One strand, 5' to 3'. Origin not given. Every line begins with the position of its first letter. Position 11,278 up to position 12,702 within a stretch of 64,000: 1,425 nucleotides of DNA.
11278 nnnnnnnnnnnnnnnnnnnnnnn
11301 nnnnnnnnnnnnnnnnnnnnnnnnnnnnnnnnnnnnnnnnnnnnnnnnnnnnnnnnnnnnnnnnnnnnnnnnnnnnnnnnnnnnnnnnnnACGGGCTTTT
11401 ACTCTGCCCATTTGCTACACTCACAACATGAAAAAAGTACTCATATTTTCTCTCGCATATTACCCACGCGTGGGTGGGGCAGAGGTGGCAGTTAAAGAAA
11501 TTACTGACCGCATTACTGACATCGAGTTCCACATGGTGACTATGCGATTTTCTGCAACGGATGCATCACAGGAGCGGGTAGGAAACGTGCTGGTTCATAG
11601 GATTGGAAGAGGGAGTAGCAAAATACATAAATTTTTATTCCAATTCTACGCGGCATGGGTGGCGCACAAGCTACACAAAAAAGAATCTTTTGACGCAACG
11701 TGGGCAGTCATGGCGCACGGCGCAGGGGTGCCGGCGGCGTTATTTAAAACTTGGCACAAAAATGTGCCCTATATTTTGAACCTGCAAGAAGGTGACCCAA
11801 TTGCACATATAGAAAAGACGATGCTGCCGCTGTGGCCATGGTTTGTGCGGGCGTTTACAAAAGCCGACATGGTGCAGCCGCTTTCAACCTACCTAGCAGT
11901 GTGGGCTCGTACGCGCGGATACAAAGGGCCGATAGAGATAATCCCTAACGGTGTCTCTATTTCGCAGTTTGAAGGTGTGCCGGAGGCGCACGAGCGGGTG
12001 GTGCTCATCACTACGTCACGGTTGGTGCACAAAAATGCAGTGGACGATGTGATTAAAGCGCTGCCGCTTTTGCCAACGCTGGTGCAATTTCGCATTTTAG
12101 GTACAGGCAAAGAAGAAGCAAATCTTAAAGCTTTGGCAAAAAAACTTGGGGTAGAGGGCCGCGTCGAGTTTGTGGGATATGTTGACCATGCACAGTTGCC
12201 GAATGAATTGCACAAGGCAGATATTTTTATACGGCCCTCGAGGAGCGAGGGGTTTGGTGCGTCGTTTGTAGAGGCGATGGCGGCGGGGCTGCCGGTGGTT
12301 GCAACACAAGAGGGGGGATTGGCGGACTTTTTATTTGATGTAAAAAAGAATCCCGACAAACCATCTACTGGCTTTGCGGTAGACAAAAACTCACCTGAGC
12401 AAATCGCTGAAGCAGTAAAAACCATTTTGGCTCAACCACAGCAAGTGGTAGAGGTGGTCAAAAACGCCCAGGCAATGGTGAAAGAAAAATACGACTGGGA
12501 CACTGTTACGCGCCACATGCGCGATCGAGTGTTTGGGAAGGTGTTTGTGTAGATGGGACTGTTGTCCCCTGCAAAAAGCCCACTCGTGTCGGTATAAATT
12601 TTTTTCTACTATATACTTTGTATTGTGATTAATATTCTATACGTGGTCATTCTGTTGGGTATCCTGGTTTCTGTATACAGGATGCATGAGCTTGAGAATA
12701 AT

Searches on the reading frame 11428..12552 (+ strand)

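Call 14: search_protein_families(library=pfam, proteins=[window:11428-12552:+])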
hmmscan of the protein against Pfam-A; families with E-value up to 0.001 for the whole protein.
window:11428-12552:+ (374 aa): 5 families
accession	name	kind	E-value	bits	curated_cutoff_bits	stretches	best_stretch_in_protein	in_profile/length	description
PF00534.26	Glycos_transf_1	-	2e-36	125.5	26.4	1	184-349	9-171/172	Glycosyl transferases group 1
PF13692.12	Glyco_trans_1_4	-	6.5e-30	104.7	27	1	192-335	3-141/142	Glycosyl transferases group 1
PF20706.3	GT4-conflict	-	3.2e-18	66.3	26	1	219-363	233-384/385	Family 4 Glycosyltransferase in conflict systems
PF13524.12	Glyco_trans_1_2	-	2.9e-09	37.5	25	1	215-364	12-142/144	Glycosyl transferase-like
PF13439.12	Glyco_transf_4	-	3.2e-08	34.2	28.5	1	15-179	1-169/170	Glycosyltransferase Family 4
